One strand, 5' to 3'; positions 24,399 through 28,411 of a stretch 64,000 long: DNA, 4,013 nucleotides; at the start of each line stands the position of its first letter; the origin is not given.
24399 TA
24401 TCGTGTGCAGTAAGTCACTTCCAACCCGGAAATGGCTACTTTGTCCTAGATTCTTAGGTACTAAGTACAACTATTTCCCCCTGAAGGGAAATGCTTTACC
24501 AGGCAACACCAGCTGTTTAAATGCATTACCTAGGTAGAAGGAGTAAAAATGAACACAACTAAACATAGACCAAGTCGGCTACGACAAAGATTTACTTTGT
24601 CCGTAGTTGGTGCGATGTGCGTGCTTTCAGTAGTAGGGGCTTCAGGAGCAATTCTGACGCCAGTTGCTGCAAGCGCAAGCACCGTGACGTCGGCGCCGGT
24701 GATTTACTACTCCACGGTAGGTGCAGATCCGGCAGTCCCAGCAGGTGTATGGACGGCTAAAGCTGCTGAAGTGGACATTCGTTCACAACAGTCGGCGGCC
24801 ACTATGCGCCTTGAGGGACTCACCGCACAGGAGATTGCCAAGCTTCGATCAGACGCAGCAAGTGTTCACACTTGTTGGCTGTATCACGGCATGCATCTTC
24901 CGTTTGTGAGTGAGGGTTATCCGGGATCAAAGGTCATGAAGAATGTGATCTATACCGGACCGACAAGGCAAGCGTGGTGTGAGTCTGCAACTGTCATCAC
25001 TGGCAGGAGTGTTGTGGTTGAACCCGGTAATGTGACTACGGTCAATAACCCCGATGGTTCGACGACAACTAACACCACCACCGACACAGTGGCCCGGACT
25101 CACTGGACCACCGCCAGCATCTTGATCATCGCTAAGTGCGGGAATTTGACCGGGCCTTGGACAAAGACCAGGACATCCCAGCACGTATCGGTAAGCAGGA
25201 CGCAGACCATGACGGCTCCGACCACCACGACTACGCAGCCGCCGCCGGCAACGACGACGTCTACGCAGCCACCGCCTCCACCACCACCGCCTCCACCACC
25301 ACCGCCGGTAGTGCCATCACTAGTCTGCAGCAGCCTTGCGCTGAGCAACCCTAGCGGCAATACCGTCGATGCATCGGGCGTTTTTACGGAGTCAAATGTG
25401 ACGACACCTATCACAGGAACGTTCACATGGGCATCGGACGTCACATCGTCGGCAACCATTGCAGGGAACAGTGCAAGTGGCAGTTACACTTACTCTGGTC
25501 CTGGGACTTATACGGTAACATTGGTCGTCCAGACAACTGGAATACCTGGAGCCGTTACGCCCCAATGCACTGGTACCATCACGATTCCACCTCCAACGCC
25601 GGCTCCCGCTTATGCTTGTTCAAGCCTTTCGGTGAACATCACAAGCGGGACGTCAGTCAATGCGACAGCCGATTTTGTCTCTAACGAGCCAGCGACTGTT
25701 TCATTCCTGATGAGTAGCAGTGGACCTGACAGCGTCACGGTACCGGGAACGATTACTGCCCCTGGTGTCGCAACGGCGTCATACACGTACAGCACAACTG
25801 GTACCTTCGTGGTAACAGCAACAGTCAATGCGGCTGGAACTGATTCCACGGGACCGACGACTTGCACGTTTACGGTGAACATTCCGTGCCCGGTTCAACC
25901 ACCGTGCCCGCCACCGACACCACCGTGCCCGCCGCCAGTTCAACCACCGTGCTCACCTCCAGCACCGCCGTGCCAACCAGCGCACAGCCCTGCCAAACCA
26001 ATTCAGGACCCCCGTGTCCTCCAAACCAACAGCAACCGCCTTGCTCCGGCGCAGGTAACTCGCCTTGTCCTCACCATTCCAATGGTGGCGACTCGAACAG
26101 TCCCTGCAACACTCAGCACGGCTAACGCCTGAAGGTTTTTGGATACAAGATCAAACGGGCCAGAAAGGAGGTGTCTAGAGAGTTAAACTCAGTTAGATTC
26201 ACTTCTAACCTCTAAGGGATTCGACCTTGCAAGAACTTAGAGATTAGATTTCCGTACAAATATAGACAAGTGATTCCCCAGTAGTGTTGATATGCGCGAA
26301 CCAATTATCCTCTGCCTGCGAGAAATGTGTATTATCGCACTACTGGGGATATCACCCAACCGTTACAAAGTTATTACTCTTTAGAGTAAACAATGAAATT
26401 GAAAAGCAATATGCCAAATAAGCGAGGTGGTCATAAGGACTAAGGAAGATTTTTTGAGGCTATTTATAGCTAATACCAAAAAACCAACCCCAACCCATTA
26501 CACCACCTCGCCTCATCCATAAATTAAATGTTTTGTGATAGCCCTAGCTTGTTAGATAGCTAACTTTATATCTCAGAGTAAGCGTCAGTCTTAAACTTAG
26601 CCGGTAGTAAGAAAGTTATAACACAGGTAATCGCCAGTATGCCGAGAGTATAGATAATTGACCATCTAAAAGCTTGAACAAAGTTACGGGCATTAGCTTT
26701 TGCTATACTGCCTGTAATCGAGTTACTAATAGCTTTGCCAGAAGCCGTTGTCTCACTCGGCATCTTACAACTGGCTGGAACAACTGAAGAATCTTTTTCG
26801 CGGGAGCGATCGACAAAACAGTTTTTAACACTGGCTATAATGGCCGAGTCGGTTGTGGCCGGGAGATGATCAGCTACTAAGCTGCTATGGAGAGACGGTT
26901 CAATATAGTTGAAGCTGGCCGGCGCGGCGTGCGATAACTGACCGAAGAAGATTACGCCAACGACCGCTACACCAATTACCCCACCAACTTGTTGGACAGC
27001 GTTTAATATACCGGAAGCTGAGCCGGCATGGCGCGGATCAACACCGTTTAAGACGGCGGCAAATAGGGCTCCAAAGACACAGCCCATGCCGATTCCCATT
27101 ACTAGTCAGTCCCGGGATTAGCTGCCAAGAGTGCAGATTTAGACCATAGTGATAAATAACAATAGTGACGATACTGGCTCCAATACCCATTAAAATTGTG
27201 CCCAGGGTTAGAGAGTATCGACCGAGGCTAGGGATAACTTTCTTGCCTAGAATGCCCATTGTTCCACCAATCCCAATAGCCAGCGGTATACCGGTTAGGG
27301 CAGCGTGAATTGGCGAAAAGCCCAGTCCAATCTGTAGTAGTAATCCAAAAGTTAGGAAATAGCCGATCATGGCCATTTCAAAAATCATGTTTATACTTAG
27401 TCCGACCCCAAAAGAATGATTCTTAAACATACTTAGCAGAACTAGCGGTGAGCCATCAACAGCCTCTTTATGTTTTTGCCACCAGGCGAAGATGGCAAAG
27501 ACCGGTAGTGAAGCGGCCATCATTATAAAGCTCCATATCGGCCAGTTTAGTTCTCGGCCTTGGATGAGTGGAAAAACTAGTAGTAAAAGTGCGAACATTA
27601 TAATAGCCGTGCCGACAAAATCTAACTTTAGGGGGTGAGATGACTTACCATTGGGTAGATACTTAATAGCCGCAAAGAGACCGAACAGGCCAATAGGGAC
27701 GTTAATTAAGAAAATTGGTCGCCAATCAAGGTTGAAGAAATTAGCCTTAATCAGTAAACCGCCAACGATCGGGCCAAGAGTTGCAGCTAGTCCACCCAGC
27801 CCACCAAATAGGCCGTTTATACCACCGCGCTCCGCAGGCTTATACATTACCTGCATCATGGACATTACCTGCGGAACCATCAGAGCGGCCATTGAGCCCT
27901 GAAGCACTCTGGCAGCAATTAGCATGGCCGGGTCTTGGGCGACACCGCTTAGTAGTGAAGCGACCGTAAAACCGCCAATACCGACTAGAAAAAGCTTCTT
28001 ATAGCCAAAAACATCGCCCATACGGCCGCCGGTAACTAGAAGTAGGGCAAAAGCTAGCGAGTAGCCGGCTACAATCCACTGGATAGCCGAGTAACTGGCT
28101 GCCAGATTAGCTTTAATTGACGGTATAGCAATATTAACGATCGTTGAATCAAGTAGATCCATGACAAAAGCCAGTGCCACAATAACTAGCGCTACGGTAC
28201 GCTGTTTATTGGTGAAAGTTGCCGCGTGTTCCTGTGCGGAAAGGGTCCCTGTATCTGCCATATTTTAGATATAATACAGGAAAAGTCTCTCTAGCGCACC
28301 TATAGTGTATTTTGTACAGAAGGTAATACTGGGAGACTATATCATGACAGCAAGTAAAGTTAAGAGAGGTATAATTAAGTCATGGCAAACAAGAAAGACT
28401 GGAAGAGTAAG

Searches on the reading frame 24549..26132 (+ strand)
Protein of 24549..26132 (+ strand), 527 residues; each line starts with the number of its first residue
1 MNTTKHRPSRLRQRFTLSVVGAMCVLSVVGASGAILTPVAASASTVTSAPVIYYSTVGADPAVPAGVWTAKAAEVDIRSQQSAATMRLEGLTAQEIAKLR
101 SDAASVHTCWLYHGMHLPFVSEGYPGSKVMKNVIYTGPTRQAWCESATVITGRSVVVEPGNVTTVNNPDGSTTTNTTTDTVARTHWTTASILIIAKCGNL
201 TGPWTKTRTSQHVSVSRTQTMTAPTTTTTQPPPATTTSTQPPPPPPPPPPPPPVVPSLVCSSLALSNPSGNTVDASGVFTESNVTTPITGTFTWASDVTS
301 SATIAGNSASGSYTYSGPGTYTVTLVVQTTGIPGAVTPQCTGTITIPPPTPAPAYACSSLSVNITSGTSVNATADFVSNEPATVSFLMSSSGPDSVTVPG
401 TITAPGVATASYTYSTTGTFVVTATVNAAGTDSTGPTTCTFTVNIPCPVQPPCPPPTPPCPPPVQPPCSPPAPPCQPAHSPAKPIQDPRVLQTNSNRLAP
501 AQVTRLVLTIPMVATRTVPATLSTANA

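Call 10: search_protein_families(library=pfam, proteins=[window:24549-26132:+], max_evalue=0.01)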
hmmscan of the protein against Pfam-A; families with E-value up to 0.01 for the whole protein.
window:24549-26132:+ (527 aa): 1 family
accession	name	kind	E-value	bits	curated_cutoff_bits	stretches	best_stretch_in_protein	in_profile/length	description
PF18911.6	PKD_4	-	0.0085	16.6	27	1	306-329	47-70/85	PKD domain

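Call 12: find_homologous_proteins(query=window:24549-26132:+)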
Query window:24549-26132:+ (527 aa): 3 proteins with E <= 0.001 among 8000 candidates.
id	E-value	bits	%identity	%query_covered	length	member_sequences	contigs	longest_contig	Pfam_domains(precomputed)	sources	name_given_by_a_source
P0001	3.8e-65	239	64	18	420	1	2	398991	-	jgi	jgi:hypothetical protein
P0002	8.3e-25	106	28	89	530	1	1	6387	-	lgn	-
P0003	7.9e-4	37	28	31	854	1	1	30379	PF00801.27,PF18962.8,PF18911.7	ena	-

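Call 15: find_encoding_contigs(protein=P0001, flank=10000)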
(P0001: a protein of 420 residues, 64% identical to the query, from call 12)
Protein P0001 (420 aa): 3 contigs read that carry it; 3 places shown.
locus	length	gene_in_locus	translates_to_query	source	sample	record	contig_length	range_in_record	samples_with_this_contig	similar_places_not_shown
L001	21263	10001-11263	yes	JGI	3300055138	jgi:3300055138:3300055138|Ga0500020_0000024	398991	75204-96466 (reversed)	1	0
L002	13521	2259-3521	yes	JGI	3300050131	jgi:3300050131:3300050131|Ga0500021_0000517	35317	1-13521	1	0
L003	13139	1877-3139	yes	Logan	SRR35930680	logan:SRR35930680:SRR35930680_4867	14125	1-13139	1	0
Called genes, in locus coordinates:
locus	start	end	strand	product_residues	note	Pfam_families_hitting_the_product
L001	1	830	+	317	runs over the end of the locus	PF01966:HD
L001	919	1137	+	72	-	-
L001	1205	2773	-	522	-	PF03116:NQR2_RnfD_RnfE (faint), PF00175:NAD_binding_1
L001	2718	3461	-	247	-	PF02424:ApbE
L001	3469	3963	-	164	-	PF04205:FMN_bind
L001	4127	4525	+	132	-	-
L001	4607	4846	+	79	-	-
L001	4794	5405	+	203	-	PF03352:Adenine_glyco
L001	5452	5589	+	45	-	-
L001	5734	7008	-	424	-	PF18911:PKD_4 (weak)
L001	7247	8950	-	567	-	-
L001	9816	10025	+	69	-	-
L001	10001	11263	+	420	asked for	-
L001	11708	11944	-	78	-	PF00462:Glutaredoxin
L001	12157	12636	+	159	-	-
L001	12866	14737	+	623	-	PF00664:ABC_membrane, PF00005:ABC_tran, PF02463:SMC_N (weak)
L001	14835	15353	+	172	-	-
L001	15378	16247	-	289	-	PF00950:ABC-3, PF01032:FecCD (weak)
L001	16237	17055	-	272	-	PF00005:ABC_tran, PF13304:AAA_21 (faint)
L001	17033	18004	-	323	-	PF01297:ZnuA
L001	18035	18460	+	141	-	PF01475:FUR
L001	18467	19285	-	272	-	PF00248:Aldo_ket_red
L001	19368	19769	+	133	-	-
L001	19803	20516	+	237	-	PF02585:PIG-L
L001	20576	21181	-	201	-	-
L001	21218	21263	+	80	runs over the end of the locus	-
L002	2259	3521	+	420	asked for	-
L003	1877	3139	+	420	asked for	-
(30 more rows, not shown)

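Call 16: find_encoding_contigs(protein=P0002, flank=10000)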
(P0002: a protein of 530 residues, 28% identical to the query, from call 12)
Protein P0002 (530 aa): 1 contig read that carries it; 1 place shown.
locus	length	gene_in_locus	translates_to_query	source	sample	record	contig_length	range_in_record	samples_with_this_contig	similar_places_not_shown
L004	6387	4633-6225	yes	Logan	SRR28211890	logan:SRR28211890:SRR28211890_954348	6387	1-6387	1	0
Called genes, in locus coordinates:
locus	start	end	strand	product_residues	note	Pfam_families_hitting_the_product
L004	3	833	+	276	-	?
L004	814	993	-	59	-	-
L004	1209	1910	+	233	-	-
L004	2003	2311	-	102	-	-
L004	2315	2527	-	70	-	-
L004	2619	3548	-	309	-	PF12760:Zn_ribbon_IS1595 (faint), PF12762:DDE_Tnp_IS1595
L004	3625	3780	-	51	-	-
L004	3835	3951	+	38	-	-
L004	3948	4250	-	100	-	-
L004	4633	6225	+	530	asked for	-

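Call 85: search_protein_families(library=ncbifam, proteins=[window:24549-26132:+], max_evalue=0.001)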
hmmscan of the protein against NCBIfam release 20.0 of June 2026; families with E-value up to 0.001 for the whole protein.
window:24549-26132:+ (527 aa): 0 families

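Call 86: predict_structure(alignment_id=A10)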
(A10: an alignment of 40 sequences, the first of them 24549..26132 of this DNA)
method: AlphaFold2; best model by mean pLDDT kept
length: 527 residues; sequences in the alignment: 40
mean_pLDDT: 68.7   pTM: 0.42
mean pLDDT of the five models: 68.7, 67.6, 67.1, 66.3, 65.7
residues with pLDDT >= 90: 134; 70-90: 134; 50-70: 116; < 50: 143
segments of 3 or more residues with pLDDT < 50: 1-9, 11-40, 236-240, 271-288, 296-312, 469-471, 473-527
pLDDT, mean of each block of 10 residues (from residue 1): 42 46 41 42 68 82 94 97 93 96 98 95 81 95 97 90 93 92 94 96 87 82 76 54 60 53 58 45 45 45 33 63 73 67 73 69 82 81 82 73 82 76 73 64 67 57 51 44 42 37 37 38 36
secondary structure, 60 per line:
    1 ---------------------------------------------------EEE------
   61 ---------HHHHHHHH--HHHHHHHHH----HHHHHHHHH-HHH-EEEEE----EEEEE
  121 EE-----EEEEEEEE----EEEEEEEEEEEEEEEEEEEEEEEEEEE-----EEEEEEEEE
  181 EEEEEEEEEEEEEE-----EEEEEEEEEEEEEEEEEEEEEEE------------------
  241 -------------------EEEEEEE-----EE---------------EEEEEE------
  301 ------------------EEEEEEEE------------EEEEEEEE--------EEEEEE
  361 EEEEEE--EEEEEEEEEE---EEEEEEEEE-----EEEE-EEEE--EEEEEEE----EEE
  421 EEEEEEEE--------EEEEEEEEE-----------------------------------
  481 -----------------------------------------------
elements in order: E52-54 H70-77 H80-88 H93-101 E107-111 E116-122 E128-135 E140-166 E172-194 E200-222 E260-266 E289-294 E319-326 E339-346 E355-366 E369-378 E382-390 E396-399 E401-404 E407-413 E418-428 E437-445

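Call 89: fold_search(model_id=the predicted structure, library=pdb)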
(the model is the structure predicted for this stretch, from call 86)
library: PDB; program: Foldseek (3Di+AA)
matches with E <= 10: 1577; with E <= 0.001: 0
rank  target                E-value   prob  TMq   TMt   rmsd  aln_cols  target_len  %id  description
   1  8uin_G                2.4e-03  0.60  0.14  0.12  23.4       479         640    8  Structure of the C3bBb-albicin complex (released 2024-05-08)
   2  8uin_A                2.4e-03  0.57  0.14  0.12  23.7       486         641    8  Structure of the C3bBb-albicin complex (released 2024-05-08)
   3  5t7a_B                2.6e-03  1.00  0.14  0.66   3.3        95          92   15  Crystal structure of Br derivative BhCBM56 (released 2017-08-23)
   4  1e07                  4.6e-03  0.60  0.14  0.11  43.2       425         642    8  Model of human carcinoembryonic antigen by homology modelling and curve-fitting to experimental solution scattering data (released 2000-07-04)
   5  8df2_A                6.3e-03  1.00  0.15  0.21   2.8        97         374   13  The structure of the 'ALT' construct of the Amuc_1438 glycopeptidase (released 2022-08-31)
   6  5t7a_A                6.3e-03  1.00  0.14  0.65   3.4        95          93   15  Crystal structure of Br derivative BhCBM56 (released 2017-08-23)
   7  2ice_A                7.1e-03  0.57  0.15  0.12  24.2       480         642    7  CRIg bound to C3c (released 2006-11-07)
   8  8peq_B                7.8e-03  0.75  0.13  0.24  24.7       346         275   12  Complex of diubiquitin-derived artificial binding protein (Affilin) variant Af2 with its target oncofetal fibronectin  (released 2024-06-26)
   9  8dek_B                9.2e-03  1.00  0.15  0.18   2.7        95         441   14  The structure of the glycopeptidase catalytic domain including the linker of Amuc_1438 (released 2022-08-31)
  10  8df2_C                9.2e-03  1.00  0.15  0.21   2.8        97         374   14  The structure of the 'ALT' construct of the Amuc_1438 glycopeptidase (released 2022-08-31)
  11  8ovb_A                9.7e-03  0.54  0.15  0.13  24.1       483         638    9  Human Complement C3b in complex with Trypanosoma brucei ISG65. (released 2024-02-14)
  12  2yn5_B                1.0e-02  0.72  0.14  0.25  25.8       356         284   12  Structural insight into the giant calcium-binding adhesin SiiE: implications for the adhesion of Salmonella enterica t (released 2013-04-03)
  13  2a73_A                1.1e-02  0.38  0.14  0.12  24.6       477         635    8  Human Complement Component C3 (released 2005-09-27)
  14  1fnf                  1.2e-02  0.41  0.14  0.19  40.1       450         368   10  FRAGMENT OF HUMAN FIBRONECTIN ENCOMPASSING TYPE-III REPEATS 7 THROUGH 10 (released 1996-01-29)
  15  4y61_A                1.3e-02  0.41  0.13  0.17  38.5       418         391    9  Crystal structure of the complex between Slitrk2 LRR1 and PTP delta Ig1-Fn1 (released 2015-06-03)
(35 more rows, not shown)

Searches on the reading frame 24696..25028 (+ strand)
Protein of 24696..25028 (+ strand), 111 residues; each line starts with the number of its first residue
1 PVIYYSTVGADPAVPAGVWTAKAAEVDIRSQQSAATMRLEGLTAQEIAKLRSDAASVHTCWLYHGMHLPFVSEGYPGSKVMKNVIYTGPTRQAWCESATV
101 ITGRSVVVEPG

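Call 91: find_homologous_proteins(query=A11, max_evalue=0.00001)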
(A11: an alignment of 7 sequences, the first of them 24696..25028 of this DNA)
Query A11 (7 sequences): 1341 candidates shared short words with the query, none scored E <= 0.00001.

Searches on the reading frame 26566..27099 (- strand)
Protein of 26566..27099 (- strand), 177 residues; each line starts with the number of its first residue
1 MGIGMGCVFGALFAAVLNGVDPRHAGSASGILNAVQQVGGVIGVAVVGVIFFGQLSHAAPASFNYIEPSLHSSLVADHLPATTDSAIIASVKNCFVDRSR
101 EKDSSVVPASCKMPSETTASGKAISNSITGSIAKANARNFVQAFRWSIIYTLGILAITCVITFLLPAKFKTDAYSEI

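Call 10: search_protein_families(library=pfam, proteins=[window:26566-27099:-], max_evalue=0.01)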
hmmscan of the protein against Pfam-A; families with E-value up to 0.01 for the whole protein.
window:26566-27099:- (177 aa): 1 family
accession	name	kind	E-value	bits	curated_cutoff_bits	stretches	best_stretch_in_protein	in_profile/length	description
PF07690.21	MFS_1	-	2.9e-05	23.6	33.4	1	1-43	304-346/347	Major Facilitator Superfamily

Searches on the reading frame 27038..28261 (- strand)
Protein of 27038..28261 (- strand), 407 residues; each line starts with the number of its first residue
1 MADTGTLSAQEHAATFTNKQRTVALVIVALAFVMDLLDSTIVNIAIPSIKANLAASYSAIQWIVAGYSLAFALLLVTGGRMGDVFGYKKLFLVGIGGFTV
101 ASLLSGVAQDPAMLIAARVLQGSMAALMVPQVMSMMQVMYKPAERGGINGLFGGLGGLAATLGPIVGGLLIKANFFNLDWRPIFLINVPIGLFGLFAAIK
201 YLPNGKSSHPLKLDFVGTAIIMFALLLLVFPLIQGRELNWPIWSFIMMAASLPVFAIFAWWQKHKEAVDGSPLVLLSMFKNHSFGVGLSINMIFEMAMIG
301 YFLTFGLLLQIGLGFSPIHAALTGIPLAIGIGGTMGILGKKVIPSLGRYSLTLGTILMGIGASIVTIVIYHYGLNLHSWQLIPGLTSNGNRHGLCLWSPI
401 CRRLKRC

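Call 10: search_protein_families(library=pfam, proteins=[window:27038-28261:-], max_evalue=0.01)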
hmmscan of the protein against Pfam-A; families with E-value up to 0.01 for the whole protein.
window:27038-28261:- (407 aa): 1 family
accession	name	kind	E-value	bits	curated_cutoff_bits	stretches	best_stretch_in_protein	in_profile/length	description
PF07690.21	MFS_1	-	1.4e-33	116.8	33.4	1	29-370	2-289/347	Major Facilitator Superfamily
